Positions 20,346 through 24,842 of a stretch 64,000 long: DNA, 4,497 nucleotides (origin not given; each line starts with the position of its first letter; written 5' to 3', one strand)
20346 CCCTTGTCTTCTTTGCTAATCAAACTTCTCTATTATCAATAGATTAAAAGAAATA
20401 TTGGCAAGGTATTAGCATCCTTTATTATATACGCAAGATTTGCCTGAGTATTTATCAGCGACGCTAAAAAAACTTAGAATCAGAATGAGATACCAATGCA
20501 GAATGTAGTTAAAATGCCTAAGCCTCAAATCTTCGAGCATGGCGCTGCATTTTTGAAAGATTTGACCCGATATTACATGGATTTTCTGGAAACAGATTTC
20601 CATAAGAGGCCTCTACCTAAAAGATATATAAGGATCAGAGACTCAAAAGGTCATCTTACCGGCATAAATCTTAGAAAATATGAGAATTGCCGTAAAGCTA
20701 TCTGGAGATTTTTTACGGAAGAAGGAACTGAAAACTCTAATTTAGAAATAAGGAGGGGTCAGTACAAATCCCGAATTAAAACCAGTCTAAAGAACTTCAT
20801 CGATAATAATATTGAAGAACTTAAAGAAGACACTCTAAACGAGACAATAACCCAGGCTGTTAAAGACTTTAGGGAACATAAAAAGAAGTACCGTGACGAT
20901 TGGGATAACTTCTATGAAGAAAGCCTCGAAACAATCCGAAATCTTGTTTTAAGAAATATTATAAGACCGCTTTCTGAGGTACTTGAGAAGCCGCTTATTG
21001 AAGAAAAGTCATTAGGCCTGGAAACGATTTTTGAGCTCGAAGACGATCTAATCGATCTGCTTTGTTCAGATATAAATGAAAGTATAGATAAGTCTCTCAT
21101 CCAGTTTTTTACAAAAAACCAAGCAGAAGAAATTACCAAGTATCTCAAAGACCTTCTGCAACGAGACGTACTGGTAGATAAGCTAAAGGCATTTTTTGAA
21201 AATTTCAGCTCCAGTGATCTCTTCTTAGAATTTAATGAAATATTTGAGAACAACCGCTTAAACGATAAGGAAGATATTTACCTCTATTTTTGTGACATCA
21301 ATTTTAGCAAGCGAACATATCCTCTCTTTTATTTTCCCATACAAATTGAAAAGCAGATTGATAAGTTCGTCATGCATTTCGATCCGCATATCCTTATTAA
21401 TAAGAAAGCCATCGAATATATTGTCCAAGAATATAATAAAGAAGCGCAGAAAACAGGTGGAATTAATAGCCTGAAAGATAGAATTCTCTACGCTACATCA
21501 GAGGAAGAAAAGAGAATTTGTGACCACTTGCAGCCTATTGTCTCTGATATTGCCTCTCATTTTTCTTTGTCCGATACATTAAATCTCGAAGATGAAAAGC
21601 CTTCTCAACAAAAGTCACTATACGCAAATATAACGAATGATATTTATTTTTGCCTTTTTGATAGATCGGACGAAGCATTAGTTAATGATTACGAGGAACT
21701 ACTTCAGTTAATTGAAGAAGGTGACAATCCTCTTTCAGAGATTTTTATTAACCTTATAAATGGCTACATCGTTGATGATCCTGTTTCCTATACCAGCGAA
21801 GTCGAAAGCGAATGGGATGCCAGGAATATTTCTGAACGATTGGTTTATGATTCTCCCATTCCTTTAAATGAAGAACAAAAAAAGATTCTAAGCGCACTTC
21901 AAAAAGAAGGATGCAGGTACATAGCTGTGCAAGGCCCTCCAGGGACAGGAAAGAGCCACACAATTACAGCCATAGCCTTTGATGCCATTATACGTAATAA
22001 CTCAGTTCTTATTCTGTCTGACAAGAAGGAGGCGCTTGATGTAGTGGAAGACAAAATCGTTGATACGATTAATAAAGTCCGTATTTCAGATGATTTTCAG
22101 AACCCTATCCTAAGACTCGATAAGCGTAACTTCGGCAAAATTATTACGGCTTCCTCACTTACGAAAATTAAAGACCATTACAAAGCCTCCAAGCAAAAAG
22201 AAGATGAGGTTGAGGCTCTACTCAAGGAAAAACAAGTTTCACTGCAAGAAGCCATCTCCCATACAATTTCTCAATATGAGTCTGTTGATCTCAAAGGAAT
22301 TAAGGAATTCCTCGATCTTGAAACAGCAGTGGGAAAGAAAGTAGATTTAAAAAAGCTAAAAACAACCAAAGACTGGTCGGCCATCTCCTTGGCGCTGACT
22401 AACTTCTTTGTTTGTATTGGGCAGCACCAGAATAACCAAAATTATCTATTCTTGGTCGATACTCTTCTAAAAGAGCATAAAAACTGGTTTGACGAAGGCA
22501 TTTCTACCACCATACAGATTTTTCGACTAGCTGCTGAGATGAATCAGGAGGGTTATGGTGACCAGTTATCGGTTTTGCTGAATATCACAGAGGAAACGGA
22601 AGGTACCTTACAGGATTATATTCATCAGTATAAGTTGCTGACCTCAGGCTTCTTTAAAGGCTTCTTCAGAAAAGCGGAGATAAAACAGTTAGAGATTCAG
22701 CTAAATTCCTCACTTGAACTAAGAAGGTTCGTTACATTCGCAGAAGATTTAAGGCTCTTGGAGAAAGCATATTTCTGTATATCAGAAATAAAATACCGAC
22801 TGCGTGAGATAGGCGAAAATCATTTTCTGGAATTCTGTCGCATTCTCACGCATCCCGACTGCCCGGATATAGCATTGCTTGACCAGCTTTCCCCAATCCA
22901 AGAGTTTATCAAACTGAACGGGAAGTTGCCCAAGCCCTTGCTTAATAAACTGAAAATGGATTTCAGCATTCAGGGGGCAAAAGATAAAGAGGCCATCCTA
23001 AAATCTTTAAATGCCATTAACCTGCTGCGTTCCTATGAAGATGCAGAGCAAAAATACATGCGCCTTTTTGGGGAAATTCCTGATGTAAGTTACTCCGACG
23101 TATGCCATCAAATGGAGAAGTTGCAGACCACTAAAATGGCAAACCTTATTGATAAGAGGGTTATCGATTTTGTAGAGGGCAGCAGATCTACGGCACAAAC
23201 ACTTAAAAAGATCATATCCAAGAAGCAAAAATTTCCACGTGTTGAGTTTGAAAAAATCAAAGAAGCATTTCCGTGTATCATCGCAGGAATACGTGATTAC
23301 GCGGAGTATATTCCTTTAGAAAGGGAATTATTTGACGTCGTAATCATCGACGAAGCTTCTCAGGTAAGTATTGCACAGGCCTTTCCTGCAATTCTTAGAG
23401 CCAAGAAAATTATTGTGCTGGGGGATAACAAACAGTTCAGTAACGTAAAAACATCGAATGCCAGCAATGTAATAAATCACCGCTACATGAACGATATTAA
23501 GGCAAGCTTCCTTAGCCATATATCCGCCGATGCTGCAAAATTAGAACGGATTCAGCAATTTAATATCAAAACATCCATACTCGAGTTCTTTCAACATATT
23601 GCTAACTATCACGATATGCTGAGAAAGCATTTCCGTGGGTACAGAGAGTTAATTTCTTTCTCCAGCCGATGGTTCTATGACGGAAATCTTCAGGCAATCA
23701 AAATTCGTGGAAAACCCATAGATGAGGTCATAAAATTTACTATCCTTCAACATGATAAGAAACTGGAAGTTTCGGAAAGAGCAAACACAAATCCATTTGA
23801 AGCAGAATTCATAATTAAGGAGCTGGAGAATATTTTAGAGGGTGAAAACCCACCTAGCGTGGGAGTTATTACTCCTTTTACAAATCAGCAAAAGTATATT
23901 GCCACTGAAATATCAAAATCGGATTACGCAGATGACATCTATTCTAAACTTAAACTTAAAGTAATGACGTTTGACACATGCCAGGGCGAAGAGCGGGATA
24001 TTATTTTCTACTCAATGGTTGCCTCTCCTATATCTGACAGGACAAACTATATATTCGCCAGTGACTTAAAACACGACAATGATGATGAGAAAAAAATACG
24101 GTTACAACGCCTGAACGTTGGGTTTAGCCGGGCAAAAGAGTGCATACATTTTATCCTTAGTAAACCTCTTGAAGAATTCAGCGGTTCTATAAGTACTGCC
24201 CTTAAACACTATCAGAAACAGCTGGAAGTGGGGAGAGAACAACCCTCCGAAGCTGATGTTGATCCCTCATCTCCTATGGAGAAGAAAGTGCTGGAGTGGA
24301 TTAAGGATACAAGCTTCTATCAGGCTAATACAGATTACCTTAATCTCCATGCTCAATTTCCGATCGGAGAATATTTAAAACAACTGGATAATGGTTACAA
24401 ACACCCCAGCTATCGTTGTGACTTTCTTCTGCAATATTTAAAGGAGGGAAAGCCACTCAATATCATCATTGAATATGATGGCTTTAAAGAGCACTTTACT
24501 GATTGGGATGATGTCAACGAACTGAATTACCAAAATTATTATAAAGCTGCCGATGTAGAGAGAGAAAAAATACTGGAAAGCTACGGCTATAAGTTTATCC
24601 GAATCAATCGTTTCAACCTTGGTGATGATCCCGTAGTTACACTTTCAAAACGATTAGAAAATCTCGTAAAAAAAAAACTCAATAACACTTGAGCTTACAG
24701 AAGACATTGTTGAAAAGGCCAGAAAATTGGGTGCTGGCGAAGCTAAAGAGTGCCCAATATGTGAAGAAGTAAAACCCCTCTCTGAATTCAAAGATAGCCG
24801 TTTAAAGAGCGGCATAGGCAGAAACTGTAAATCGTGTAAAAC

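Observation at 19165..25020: Giant SF1 helicase / Vsr-DUF559-like nuclease with a divergent 390-aa partner and a trailing zinc-ribbon ORF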

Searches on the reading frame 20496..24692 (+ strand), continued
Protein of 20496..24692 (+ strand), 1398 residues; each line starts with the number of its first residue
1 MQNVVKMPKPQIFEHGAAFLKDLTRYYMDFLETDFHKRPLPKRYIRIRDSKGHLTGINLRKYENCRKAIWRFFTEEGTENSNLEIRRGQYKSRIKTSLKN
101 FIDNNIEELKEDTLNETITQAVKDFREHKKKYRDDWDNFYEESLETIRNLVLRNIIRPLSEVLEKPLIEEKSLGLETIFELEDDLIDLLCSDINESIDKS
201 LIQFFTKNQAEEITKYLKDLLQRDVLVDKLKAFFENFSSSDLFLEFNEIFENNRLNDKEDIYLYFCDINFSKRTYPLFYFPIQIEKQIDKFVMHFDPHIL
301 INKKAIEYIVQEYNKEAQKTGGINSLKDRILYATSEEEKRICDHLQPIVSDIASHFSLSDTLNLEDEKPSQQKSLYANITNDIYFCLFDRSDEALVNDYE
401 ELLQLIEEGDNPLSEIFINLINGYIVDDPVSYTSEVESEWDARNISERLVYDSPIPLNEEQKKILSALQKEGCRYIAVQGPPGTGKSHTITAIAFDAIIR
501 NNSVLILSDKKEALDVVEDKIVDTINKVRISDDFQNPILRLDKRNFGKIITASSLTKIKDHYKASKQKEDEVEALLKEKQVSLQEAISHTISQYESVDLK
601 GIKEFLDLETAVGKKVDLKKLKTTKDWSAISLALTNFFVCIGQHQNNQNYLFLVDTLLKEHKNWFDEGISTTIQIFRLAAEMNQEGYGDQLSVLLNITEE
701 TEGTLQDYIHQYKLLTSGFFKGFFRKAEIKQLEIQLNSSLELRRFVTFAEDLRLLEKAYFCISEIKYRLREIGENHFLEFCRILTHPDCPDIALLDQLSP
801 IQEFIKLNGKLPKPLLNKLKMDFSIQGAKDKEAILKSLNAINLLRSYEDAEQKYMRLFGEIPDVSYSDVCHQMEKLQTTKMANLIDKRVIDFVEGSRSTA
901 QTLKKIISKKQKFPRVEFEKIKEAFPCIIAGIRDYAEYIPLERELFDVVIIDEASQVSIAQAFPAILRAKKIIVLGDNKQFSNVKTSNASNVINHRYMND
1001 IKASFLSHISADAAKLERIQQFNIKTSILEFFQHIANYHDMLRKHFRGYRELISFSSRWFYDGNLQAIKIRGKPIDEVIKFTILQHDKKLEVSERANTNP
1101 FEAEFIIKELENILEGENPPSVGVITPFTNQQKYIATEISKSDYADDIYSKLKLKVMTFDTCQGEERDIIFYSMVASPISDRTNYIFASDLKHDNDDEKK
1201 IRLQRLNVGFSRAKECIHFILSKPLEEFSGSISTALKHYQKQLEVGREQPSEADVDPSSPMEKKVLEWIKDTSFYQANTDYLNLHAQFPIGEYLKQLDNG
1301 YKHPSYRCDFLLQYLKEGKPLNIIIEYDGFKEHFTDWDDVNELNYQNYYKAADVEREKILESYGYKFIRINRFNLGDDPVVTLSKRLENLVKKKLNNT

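Call 96: list_cluster_members(proteins=[P0001, P0121, P0010, P0013, P0017, P0041, P0058, P0067, P0124, P0137])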
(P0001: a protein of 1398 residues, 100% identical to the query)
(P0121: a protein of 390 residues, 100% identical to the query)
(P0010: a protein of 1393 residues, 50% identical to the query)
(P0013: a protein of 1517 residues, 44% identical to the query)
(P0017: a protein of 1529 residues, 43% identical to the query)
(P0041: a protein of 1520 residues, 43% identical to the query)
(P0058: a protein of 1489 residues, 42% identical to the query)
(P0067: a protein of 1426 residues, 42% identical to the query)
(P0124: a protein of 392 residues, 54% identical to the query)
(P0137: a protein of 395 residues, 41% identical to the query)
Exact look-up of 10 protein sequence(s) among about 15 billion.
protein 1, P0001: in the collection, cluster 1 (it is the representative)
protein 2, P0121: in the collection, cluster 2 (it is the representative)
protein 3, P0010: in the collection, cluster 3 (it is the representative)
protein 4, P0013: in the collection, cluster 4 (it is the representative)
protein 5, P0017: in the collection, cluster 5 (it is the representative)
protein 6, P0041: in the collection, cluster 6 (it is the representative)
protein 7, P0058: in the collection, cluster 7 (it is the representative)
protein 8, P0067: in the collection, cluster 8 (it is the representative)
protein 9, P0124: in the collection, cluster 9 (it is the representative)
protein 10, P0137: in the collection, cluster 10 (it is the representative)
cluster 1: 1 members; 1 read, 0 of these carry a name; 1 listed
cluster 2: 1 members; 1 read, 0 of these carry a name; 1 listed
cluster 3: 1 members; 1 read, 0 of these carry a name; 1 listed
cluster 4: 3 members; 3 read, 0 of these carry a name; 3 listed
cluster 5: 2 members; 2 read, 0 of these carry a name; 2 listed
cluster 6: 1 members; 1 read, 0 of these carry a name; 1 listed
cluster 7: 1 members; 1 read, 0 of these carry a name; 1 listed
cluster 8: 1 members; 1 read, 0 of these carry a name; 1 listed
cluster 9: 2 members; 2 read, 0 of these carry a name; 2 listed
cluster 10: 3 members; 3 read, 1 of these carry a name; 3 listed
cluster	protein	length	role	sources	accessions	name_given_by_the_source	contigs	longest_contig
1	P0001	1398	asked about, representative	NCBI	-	-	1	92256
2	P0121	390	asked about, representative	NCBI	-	-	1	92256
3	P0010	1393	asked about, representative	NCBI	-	-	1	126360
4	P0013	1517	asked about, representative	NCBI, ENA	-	-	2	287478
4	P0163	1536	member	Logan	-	-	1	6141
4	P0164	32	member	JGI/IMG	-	-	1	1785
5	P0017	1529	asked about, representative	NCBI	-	-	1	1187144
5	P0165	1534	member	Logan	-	-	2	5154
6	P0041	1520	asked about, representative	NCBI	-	-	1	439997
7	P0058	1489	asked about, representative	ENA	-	-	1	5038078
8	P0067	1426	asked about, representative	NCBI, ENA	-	-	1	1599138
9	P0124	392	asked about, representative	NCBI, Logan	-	-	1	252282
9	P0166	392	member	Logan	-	-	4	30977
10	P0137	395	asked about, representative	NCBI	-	-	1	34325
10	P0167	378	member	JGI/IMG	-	hypothetical protein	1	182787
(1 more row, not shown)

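Call 105: search_protein_families(library=padloc, proteins=[L030:8828-13468:+, L049:15-4031:+, L053:8858-13417:+, L062:8885-13393:+, L038:9395-13171:+, L069:9575-14074:+], max_evalue=1e-20)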
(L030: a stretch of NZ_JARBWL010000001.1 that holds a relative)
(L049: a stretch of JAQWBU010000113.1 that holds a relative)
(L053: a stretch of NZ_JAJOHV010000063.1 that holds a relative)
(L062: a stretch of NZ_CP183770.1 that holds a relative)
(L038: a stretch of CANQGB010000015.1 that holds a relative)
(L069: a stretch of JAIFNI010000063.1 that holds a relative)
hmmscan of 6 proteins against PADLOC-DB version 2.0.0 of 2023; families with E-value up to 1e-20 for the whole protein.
L030:8828-13468:+ (1546 aa): 4 families
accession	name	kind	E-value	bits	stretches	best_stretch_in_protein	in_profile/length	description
PDLC05009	PDC-S37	-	2.3e-62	209.3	1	1079-1487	918-1341/1550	-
PDLC03920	MkoA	-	6.4e-35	118.7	0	1089-1349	782-1074/1112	-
PDLC03924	MkoC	-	1.1e-32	111.2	1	1063-1348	623-941/1136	-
PDLC02194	Hhe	-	4.1e-32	108.5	1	1078-1493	1360-1790/1911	-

L049:15-4031:+ (1338 aa): 5 families
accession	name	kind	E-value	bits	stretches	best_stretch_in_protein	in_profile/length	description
PDLC05009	PDC-S37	-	3.4e-56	188.8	1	727-1167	931-1370/1550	-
PDLC03924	MkoC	-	1.2e-35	121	1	731-1009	668-962/1136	-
PDLC02194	Hhe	-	1.1e-33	113.7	1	710-1130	1357-1786/1911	-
PDLC03920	MkoA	-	3.3e-30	103.1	0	721-1009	779-1096/1112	-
PDLC03921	MkoA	-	6.8e-26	88.3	0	35-126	1046-1136/1607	-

L053:8858-13417:+ (1519 aa): 4 families
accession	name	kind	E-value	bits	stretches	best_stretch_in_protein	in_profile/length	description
PDLC05009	PDC-S37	-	6.1e-66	221.1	1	847-1473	703-1340/1550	-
PDLC02194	Hhe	-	5.8e-36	121.2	1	1054-1473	1348-1782/1911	-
PDLC03924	MkoC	-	4.2e-33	112.5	1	1082-1357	666-963/1136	-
PDLC03920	MkoA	-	9.7e-32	108.2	0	1078-1342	783-1080/1112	-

L062:8885-13393:+ (1502 aa): 5 families
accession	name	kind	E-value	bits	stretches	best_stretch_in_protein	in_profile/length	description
PDLC05009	PDC-S37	-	4.2e-66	221.7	1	831-1459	706-1340/1550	-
PDLC03920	MkoA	-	1.2e-33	114.5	0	1065-1324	786-1077/1112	-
PDLC02194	Hhe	-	1.1e-29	100.4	1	1038-1456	1348-1779/1911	-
PDLC03924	MkoC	-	4.3e-29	99.2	1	1050-1338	638-959/1136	-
PDLC03921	MkoA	-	1.8e-25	86.9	0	1208-1321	1444-1565/1607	-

L038:9395-13171:+ (1258 aa): 5 families
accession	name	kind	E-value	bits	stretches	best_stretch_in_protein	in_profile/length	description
PDLC05009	PDC-S37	-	1.2e-175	584.7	2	757-1255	864-1344/1550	-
PDLC02194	Hhe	-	3.9e-89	297.5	1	783-1247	1334-1778/1911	-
PDLC03920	MkoA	-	7.7e-43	145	1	370-1127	608-1106/1112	-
PDLC03924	MkoC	-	6.3e-29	98.7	1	828-1115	669-963/1136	-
PDLC03921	MkoA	-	3.7e-21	72.6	0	355-440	1020-1092/1607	-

L069:9575-14074:+ (1499 aa): 4 families
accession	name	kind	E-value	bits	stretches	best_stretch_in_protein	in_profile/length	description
PDLC05009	PDC-S37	-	3.3e-60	202.2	1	826-1253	901-1342/1550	-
PDLC02194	Hhe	-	2.6e-37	125.7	1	837-1255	1359-1786/1911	-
PDLC03924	MkoC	-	6.5e-33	111.9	1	851-1146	663-969/1136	-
PDLC03920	MkoA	-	3.1e-30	103.3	0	796-1145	742-1094/1112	-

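Call 115: find_related_loci(query=A1, collection=viral_contigs, flank=5000)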
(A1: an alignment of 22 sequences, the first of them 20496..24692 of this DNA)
Query A1 (1398 aa) in viral_contigs; peptide patterns used: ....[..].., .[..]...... (x = any residue, [..] = any of these).
122 stretches matched a pattern; 38 encode a relative of the query (tblastn E <= 1e-3); 38 distinct loci.
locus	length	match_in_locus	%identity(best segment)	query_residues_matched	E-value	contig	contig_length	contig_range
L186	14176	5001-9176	39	19-1394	0e+0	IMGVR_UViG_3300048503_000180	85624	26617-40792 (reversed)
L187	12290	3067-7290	39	2-1391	0e+0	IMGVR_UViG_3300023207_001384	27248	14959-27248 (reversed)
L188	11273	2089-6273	53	19-1391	8e-179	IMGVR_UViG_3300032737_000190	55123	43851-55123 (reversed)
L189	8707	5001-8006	31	23-1045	2e-145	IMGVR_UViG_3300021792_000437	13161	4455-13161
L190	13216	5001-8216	27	454-1369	2e-29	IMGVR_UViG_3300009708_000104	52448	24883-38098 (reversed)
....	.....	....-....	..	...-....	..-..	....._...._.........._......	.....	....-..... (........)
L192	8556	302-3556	25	454-1379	2e-25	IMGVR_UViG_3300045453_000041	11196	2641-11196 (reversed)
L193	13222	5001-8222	27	456-1370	2e-23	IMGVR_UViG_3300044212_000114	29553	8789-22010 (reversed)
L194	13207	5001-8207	26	476-1370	8e-22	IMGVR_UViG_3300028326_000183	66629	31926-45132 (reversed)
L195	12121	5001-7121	25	413-1265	8e-22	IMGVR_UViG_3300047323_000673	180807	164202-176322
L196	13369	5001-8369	24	456-1398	2e-21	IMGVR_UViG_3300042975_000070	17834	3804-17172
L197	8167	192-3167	25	454-1274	9e-21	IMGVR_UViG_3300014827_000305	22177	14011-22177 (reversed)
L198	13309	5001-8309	26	454-1390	1e-19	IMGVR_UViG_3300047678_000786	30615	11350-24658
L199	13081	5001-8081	23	455-1370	5e-16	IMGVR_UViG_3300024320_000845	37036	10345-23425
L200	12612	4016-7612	22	345-1388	4e-15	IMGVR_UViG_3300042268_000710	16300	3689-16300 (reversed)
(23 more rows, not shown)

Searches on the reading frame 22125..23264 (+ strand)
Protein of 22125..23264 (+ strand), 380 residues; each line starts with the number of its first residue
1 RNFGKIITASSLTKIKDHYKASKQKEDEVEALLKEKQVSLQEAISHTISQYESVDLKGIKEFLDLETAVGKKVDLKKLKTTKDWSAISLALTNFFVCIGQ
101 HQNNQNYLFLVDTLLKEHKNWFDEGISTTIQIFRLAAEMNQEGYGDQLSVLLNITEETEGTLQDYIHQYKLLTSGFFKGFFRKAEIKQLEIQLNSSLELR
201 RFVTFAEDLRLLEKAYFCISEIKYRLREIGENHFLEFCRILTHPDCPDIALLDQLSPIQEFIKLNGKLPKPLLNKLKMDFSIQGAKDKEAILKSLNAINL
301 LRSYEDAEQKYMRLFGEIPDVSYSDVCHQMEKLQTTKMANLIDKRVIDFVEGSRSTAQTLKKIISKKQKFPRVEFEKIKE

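Call 24: search_protein_families(library=pfam, proteins=[window:22125-23264:+], max_evalue=10)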
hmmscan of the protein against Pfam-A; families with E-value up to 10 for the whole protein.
seq(380 aa): 4 families
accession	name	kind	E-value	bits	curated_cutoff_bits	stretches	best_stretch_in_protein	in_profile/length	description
PF20886.2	PWP3A-B_C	-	0.028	14.8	27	0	16-59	79-119/141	PWWP domain-containing DNA repair factor 3A/B, C-terminal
PF13758.11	Prefoldin_3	-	0.044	14.3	23.4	1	8-39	31-62/99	Prefoldin subunit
PF20291.3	MC5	-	0.44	10.8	25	1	308-374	64-128/167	ABC-three component (ABC-3C) system Middle Component 5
PF05340.17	DUF740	-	0.51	9.4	21.2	1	27-88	192-252/624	Protein of unknown function (DUF740)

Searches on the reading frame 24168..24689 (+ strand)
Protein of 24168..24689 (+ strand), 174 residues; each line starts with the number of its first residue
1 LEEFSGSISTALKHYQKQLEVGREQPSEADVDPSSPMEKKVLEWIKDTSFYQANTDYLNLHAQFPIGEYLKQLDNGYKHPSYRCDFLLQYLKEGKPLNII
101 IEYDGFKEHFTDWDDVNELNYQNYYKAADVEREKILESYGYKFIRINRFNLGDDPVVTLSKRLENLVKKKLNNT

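Call 24: search_protein_families(library=pfam, proteins=[window:24180-24689:+], max_evalue=10)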
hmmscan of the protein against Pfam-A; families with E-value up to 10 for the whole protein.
seq(170 aa): 2 families
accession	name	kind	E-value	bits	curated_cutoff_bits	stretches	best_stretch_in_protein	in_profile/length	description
PF18741.7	MTES_1575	-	0.0023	18.4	38.2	1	120-155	54-89/96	REase_MTES_1575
PF04480.18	DUF559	-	0.058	13.7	20.6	1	122-147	68-93/109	Protein of unknown function (DUF559)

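Call 38: predict_structure(alignment_id=A3)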
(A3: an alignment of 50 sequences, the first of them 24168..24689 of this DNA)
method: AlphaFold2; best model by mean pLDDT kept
length: 174 residues; sequences in the alignment: 50
mean_pLDDT: 89.2   pTM: 0.80
mean pLDDT of the five models: 89.2, 86.8, 85.8, 85.1, 84.0
residues with pLDDT >= 90: 113; 70-90: 51; 50-70: 9; < 50: 1
segments of 3 or more residues with pLDDT < 50: none
pLDDT, mean of each block of 10 residues (from residue 1): 78 78 84 93 97 94 95 92 96 90 83 88 90 95 93 95 89 56
secondary structure, 60 per line:
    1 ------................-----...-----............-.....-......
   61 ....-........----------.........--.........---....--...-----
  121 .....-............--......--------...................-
elements in order: H7-22 H36-47 H49-53 E58-64 H66-73 E84-92 E95-103 H121-124 H127-138 E141-146 H155-173

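Call 43: fold_search(model_id=the predicted structure, library=pdb)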
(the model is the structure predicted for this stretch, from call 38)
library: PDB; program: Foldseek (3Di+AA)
matches with E <= 10: 865; with E <= 0.001: 0
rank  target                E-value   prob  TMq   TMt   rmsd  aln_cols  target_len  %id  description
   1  9ibq_A                1.4e-02  0.66  0.31  0.22  13.6       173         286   12  Structure of BstEII with DNA substrate (released 2026-03-04)
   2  4f0p_C                6.3e-02  0.10  0.19  0.09  15.1       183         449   10  MspJI Restriction Endonuclease - P31 Form (released 2012-08-08)
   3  5tgx_A                1.3e-01  0.28  0.24  0.20   8.5       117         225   12  Restriction/modification system-Type II R-SwaI complexed with partially cleaved DNA (released 2016-12-21)
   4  5haf_A                1.5e-01  0.15  0.17  0.10  10.1       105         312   22  Structure of Salmonella enterica effector protein SseL (released 2016-07-27)
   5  2fco_B                1.6e-01  0.30  0.30  0.33  10.4       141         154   13  Crystal Structure of Bacillus stearothermophilus PrfA-Holliday Junction Resolvase (released 2006-11-21)
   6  4f0p_B                1.6e-01  0.09  0.20  0.10  14.7       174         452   11  MspJI Restriction Endonuclease - P31 Form (released 2012-08-08)
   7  5u08_D                1.8e-01  0.07  0.17  0.20  12.7       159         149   14  Crystal structure of an aminoglycoside acetyltransferase meta-AAC0020 from an uncultured soil metagenomic sample in co (released 2017-02-08)
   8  2fh4_A                1.9e-01  0.25  0.19  0.12   5.1        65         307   15  C-terminal half of gelsolin soaked in EGTA at pH 8 (released 2006-06-13)
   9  2fco_A                2.2e-01  0.28  0.28  0.31   6.9       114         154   14  Crystal Structure of Bacillus stearothermophilus PrfA-Holliday Junction Resolvase (released 2006-11-21)
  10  5tgq                  2.3e-01  0.18  0.27  0.22  14.4       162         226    9  Restriction-modification system Type II R.SwaI, DNA free (released 2016-12-21)
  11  5haf_B                2.7e-01  0.11  0.16  0.10  10.9       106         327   23  Structure of Salmonella enterica effector protein SseL (released 2016-07-27)
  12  1xmx                  3.0e-01  0.08  0.18  0.10  17.1       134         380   13  Crystal structure of protein VC1899 from Vibrio cholerae (released 2004-11-16)
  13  5ubw_A                3.2e-01  0.10  0.16  0.16  10.5       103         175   18  Structure of catalytic domain of Ssel (released 2017-12-27)
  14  5muz_A                3.5e-01  0.04  0.13  0.21  12.5       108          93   14  Structure of a C-terminal domain of a reptarenavirus L protein (released 2017-05-17)
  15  9jvt_V                3.9e-01  0.18  0.20  0.10   5.2        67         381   21  Structure of the C-terminal 4 domains (V4-V6-HP) villin bound to an actin (released 2025-10-15)
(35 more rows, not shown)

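Call 78: search_solved_structures(query=window:24168-24689:+, max_evalue=10)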
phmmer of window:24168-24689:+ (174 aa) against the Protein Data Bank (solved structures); distinct sequences matched with E-value up to 10: 1.
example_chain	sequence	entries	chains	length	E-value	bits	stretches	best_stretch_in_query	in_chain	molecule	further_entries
5a98_A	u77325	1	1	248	0.32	13.9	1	79-126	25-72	POLYHEDRIN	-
